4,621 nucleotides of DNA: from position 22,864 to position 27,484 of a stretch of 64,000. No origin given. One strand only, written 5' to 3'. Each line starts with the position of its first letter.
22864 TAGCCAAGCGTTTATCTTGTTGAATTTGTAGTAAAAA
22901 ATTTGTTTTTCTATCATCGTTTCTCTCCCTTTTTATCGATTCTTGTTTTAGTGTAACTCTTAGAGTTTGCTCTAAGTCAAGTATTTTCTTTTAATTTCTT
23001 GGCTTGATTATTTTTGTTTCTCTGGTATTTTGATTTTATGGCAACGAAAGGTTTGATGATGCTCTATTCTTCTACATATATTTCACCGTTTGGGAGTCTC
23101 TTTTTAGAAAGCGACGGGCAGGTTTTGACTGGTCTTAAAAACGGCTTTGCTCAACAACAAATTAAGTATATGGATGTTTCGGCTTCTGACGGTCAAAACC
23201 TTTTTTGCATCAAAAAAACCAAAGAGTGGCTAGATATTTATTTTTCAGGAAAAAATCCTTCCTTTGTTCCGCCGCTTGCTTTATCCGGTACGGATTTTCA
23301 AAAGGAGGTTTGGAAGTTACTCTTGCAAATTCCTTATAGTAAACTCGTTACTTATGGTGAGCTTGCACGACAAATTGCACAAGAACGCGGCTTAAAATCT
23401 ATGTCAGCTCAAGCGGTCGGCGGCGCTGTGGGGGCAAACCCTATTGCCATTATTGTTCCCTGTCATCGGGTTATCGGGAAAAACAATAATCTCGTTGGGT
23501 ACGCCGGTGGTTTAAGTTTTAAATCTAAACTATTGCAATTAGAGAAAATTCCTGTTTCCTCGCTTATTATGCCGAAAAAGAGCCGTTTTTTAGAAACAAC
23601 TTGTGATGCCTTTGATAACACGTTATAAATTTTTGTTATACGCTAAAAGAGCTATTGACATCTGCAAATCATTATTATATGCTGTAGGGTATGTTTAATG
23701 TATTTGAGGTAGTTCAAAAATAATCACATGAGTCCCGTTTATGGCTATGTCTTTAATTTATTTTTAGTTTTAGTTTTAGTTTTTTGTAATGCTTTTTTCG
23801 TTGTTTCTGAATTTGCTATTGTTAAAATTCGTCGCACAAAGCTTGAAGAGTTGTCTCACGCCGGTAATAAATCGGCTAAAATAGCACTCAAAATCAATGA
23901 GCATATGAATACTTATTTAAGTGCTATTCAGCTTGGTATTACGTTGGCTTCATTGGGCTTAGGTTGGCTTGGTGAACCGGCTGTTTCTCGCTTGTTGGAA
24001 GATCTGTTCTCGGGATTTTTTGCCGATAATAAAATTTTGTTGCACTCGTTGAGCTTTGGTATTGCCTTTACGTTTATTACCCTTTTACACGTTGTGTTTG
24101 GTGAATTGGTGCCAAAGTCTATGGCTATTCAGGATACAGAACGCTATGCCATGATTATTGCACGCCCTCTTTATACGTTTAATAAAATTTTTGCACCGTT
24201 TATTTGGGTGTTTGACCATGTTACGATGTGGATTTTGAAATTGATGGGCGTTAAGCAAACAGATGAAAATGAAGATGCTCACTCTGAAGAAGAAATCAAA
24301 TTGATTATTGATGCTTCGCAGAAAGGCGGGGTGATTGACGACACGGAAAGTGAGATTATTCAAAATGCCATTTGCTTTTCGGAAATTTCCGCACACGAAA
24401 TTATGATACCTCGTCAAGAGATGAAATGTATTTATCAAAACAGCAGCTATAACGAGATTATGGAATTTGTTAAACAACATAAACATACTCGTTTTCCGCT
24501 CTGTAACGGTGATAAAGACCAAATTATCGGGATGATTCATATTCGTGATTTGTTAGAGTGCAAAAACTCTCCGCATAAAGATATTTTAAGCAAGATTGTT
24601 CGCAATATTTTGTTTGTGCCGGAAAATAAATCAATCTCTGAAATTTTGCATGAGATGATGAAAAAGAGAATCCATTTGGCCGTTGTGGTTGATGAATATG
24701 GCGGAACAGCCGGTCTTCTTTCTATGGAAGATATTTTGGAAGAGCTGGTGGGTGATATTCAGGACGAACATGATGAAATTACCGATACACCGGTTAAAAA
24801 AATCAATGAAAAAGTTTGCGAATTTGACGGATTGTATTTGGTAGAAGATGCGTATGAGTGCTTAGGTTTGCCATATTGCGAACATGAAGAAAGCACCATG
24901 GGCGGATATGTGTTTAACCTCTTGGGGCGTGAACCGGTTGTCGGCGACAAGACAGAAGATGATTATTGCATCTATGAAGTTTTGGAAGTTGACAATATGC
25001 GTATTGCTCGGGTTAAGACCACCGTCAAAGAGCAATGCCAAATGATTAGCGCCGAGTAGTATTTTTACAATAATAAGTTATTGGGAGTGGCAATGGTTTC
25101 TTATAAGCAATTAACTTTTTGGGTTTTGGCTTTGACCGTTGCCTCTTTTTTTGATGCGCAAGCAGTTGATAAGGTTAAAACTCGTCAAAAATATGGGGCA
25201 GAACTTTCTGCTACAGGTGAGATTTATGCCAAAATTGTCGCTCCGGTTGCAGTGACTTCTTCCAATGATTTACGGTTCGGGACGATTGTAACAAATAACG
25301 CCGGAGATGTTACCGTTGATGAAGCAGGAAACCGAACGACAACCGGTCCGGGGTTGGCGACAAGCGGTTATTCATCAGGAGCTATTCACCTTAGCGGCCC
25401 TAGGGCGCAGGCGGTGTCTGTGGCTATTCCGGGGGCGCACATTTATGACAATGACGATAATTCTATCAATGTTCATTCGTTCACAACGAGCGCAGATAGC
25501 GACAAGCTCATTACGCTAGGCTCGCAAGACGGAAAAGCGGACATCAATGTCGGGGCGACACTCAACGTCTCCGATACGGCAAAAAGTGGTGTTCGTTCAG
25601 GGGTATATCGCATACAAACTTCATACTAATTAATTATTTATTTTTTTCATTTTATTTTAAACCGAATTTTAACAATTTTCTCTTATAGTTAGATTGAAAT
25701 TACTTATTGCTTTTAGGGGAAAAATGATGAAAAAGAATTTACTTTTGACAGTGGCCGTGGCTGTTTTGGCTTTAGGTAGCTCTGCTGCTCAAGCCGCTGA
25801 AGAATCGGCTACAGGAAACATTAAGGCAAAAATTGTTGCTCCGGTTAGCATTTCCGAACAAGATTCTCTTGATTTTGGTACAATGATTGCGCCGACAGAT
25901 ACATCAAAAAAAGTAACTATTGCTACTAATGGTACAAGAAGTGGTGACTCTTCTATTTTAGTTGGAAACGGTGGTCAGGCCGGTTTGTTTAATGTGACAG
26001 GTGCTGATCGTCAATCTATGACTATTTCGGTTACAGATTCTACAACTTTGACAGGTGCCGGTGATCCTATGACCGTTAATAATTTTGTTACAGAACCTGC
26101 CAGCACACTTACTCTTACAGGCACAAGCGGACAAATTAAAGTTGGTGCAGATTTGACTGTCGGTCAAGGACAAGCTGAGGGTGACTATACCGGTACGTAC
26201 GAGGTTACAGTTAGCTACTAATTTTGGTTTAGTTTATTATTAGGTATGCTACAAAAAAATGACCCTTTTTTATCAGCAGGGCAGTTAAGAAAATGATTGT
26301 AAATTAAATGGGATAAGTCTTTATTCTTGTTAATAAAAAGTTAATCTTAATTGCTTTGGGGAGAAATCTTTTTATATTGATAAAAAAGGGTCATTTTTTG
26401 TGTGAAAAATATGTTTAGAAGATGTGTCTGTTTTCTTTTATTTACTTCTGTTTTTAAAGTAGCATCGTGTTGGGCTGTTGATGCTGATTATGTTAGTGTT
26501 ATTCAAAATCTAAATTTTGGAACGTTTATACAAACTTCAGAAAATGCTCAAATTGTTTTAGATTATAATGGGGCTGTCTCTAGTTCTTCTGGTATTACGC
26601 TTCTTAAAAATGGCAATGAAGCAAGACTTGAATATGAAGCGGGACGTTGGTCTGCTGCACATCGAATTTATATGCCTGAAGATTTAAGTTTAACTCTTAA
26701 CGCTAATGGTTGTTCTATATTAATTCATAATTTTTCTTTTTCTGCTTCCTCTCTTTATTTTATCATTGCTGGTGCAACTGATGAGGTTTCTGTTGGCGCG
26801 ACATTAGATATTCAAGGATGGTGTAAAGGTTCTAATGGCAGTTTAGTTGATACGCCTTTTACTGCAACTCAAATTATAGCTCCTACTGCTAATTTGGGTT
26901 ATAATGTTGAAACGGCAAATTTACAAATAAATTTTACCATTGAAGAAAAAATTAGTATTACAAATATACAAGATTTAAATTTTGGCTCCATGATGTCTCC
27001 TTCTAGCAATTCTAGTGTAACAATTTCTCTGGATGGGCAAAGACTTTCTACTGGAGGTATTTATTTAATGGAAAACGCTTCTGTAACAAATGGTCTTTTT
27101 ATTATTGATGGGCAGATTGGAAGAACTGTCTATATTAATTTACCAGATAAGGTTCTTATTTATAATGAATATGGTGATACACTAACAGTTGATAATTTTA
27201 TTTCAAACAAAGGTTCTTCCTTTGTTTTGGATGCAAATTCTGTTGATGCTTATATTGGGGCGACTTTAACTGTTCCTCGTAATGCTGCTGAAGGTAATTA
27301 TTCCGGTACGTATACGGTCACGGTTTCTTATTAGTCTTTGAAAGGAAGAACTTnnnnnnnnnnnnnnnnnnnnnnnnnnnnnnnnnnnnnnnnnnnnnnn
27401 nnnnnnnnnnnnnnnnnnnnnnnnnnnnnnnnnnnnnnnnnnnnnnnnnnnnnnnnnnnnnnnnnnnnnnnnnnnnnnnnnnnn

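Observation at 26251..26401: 24/23-nt inverted repeat bracketing a 104-bp promoter-bearing segment between the major subunit gene and the tip/chaperone/usher genes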

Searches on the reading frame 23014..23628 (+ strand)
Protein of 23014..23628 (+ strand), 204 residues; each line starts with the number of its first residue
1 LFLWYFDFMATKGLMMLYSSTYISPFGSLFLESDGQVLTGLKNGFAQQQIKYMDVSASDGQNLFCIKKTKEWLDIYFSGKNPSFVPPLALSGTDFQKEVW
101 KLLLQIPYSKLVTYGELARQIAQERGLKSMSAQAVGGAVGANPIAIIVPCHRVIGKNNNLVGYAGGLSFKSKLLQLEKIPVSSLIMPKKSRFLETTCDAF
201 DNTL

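Call 4: search_protein_families(library=pfam, proteins=[window:23014-23628:+], max_evalue=0.01)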
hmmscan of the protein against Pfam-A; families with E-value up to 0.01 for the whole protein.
window:23014-23628:+ (204 aa): 2 families
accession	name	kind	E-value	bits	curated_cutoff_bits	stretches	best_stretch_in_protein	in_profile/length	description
PF01035.26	DNA_binding_1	-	1.5e-29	102.1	27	1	94-178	1-80/81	6-O-methylguanine DNA methyltransferase, DNA binding domain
PF02870.21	Methyltransf_1N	-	0.0021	19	21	1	17-89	1-70/71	6-O-methylguanine DNA methyltransferase, ribonuclease-like domain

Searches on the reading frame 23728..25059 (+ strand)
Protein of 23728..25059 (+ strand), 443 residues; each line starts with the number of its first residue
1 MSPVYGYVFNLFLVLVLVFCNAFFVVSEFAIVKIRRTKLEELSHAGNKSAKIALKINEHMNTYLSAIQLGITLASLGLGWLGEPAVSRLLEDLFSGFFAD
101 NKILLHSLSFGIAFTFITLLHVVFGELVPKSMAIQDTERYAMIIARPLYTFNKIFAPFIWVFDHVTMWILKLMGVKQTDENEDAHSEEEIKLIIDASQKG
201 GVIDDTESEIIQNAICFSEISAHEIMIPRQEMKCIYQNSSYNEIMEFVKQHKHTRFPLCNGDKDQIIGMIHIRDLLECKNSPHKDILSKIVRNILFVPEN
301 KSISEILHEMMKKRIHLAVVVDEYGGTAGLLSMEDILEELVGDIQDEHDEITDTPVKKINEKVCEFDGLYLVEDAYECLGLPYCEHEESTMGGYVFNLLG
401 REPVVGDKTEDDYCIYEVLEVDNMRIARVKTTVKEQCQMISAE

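Call 4: search_protein_families(library=pfam, proteins=[window:23728-25059:+], max_evalue=0.01)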
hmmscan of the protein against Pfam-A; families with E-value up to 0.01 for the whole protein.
window:23728-25059:+ (443 aa): 3 families
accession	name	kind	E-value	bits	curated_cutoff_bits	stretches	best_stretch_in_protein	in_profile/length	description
PF01595.25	CNNM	-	2.8e-59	200.3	28.4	1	13-207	2-181/181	Cyclin M transmembrane N-terminal domain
PF00571.33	CBS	-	8.2e-19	68.1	24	2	291-341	6-56/57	CBS domain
PF03471.22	CorC_HlyC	-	1.3e-10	41.6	27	1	358-432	2-78/81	Transporter associated domain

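Call 24: find_related_loci(query=window:23728-25059:+, collection=genome_contigs, flank=10000)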
Query window:23728-25059:+ (443 aa) in genome_contigs; peptide patterns used: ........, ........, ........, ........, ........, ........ (x = any residue, [..] = any of these).
92 stretches matched a pattern; 43 encode a relative of the query (tblastn E <= 1e-3); 41 distinct loci.
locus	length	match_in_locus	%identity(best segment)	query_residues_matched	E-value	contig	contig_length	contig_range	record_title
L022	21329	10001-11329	100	1-443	0e+0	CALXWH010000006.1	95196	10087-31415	MAG: uncultured Alphaproteobacteria bacterium isolate BRZ_CV__bin18 genome assembly, contig: BRZ_CV__NODE_374_length_951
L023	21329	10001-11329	97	1-443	0e+0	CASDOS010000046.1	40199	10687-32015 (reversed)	uncultured Alphaproteobacteria bacterium isolate SI.O27.metabat-bins.10 genome assembly, contig: SI.O27.metabat-bins.10.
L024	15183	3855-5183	97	1-443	0e+0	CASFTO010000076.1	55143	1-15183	uncultured Alphaproteobacteria bacterium isolate SI.A54.metabat-bins.112 genome assembly, contig: SI.A54.metabat-bins.11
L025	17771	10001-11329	97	1-443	0e+0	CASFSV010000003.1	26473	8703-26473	uncultured Alphaproteobacteria bacterium isolate SI.O7.metabat-bins.100 genome assembly, contig: SI.O7.metabat-bins.100.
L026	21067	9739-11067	96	1-443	0e+0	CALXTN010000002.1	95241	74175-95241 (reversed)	MAG: uncultured Alphaproteobacteria bacterium isolate BRZ_QQ__bin90 genome assembly, contig: BRZ_QQ__NODE_190_length_952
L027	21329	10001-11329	95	1-443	0e+0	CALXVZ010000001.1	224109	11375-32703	MAG: uncultured Alphaproteobacteria bacterium isolate BRZ_SF__bin16 genome assembly, contig: BRZ_SF__NODE_24_length_2241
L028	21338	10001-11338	93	1-443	0e+0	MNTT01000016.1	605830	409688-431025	MAG: Acetobacter sp. 46_36 Ley3_66761_scaffold_38, whole genome shotgun sequence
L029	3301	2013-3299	94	1-427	0e+0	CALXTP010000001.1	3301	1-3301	MAG: uncultured Alphaproteobacteria bacterium isolate E19__bin231 genome assembly, contig: E19__k127_7319290, whole geno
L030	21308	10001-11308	92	1-434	0e+0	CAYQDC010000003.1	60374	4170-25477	MAG TPA_asm: uncultured Acetobacter sp. isolate SRP141132_co3_78 genome assembly, contig: NODE_219_length_60374_cov_6.37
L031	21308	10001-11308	86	1-436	0e+0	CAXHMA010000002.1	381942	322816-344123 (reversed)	MAG: uncultured Alphaproteobacteria bacterium isolate ena-SAMPLE-TAB-22-03-2024-10:43:23:852-115549 genome assembly, con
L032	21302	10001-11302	86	1-434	0e+0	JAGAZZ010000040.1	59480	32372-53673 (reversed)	MAG: Alphaproteobacteria bacterium isolate RGIG8928 Water_deer_Rectum-1__c251243, whole genome shotgun sequence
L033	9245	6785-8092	93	1-434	0e+0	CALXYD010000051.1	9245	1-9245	MAG: uncultured Alphaproteobacteria bacterium isolate BRZ_KS__bin39 genome assembly, contig: BRZ_KS__NODE_13906_length_9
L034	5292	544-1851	85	1-436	0e+0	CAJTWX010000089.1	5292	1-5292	MAG TPA_asm: uncultured Alphaproteobacteria bacterium isolate MGBC117992 genome assembly, contig: MGBC117992.89, whole g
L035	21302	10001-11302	85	1-434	0e+0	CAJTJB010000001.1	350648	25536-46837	MAG TPA_asm: uncultured Alphaproteobacteria bacterium isolate MGBC103325 genome assembly, contig: MGBC103325.1, whole ge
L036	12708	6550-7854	84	1-434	0e+0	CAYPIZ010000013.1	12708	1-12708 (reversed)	MAG TPA_asm: uncultured Acetobacter sp. isolate SRP222552_co1_322 genome assembly, contig: NODE_4087_length_12708_cov_11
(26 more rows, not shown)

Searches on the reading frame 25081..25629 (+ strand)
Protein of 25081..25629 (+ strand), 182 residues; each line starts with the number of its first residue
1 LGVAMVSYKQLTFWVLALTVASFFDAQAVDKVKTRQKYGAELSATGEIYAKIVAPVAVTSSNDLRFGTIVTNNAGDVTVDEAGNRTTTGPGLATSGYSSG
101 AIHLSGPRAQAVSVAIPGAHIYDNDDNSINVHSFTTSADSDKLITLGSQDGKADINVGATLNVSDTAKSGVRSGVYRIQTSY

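Call 4: search_protein_families(library=pfam, proteins=[window:25081-25629:+], max_evalue=0.01)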
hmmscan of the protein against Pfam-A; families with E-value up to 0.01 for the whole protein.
window:25081-25629:+ (182 aa): 1 family
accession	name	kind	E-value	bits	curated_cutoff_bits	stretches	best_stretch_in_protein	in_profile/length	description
PF14352.11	DUF4402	-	6e-20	72.6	25.2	1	57-182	2-129/129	Domain of unknown function (DUF4402)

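Call 31: search_protein_families(library=ncbifam, proteins=[window:25081-25629:+], max_evalue=0.01)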
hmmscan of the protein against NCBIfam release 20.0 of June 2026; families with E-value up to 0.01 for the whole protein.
window:25081-25629:+ (182 aa): 0 families

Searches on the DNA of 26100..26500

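Call 66: search_rna_families(source=window, start=26100, end=26500, threshold=evalue, max_evalue=1)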
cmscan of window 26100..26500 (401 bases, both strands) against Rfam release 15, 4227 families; matches with E-value up to 1: 0.
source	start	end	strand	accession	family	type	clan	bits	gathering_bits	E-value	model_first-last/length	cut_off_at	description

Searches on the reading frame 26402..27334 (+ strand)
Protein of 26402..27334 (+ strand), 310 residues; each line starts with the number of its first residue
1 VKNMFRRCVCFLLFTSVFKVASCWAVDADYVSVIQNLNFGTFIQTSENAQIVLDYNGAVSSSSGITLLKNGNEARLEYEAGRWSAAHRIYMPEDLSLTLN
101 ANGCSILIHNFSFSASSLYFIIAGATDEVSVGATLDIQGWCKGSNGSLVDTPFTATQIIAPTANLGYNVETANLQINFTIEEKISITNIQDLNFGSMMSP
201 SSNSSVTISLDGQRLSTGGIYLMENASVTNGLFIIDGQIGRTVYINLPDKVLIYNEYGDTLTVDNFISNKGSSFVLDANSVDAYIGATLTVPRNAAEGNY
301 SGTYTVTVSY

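Call 4: search_protein_families(library=pfam, proteins=[window:26402-27334:+], max_evalue=0.01)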
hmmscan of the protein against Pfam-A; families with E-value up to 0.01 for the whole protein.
window:26402-27334:+ (310 aa): 1 family
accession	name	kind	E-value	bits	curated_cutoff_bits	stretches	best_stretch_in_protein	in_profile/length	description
PF14352.11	DUF4402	-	1.9e-39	135.7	25.2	2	184-310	1-129/129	Domain of unknown function (DUF4402)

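Call 13: find_encoding_contigs(protein=window:26411-27334:+, flank=3000, max_places=10)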
Protein window:26411-27334:+ (307 aa): 16 contigs read that carry it; 10 places shown.
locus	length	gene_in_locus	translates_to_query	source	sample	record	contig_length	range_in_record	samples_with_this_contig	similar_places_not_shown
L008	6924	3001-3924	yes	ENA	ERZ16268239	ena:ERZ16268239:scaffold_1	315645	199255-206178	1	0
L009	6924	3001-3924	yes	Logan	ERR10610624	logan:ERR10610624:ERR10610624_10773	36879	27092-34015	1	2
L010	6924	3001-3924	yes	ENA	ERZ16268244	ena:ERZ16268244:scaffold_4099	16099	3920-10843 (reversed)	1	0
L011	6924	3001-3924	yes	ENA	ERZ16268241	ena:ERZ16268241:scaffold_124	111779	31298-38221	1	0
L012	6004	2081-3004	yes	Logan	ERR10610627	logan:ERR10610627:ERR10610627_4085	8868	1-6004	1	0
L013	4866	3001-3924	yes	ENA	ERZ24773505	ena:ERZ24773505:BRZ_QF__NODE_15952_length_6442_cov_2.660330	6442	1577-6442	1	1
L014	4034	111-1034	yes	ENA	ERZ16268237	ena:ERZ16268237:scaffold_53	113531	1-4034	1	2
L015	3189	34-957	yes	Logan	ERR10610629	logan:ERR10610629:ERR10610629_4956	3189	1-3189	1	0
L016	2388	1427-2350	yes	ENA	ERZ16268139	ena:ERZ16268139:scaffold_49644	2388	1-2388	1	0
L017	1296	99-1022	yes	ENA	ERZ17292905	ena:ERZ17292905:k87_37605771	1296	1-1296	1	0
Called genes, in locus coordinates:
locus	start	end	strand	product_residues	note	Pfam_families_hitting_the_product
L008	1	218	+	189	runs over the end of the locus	PF01035:DNA_binding_1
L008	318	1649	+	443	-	PF01595:CNNM, PF00571:CBS, PF03471:CorC_HlyC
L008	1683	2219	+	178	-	PF14352:DUF4402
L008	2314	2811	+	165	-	PF14352:DUF4402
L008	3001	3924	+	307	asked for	PF14352:DUF4402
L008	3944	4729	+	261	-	-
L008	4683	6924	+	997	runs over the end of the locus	PF13620:CarboxypepD_reg (weak)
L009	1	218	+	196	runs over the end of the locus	PF01035:DNA_binding_1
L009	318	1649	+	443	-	PF01595:CNNM, PF00571:CBS, PF03471:CorC_HlyC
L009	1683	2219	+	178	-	PF14352:DUF4402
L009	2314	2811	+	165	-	PF14352:DUF4402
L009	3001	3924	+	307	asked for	PF14352:DUF4402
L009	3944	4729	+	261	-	-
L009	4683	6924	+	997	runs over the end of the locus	PF13620:CarboxypepD_reg (weak)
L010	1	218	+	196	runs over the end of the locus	PF01035:DNA_binding_1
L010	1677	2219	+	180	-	PF14352:DUF4402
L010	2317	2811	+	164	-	PF14352:DUF4402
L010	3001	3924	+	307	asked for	PF14352:DUF4402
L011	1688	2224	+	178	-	PF14352:DUF4402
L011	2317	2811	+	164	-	PF14352:DUF4402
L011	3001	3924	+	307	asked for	PF14352:DUF4402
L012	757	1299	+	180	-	PF14352:DUF4402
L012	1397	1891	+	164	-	PF14352:DUF4402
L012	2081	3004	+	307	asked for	PF14352:DUF4402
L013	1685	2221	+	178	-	PF14352:DUF4402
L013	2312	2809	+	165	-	PF14352:DUF4402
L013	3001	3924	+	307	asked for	PF14352:DUF4402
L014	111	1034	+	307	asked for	PF14352:DUF4402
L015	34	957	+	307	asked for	PF14352:DUF4402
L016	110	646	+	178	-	PF14352:DUF4402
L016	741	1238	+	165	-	PF14352:DUF4402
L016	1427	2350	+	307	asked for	PF14352:DUF4402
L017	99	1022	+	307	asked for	PF14352:DUF4402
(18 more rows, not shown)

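Call 16: find_related_loci(query=window:26411-27334:+, collection=genome_contigs, flank=6000)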
Query window:26411-27334:+ (307 aa) in genome_contigs; peptide patterns used: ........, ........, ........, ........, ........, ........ (x = any residue, [..] = any of these).
61 stretches matched a pattern, but none encodes a relative of the query by tblastn (E <= 1e-3).

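Call 31: search_protein_families(library=ncbifam, proteins=[window:26411-27334:+], max_evalue=0.01)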
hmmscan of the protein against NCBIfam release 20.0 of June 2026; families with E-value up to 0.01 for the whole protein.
window:26411-27334:+ (307 aa): 0 families
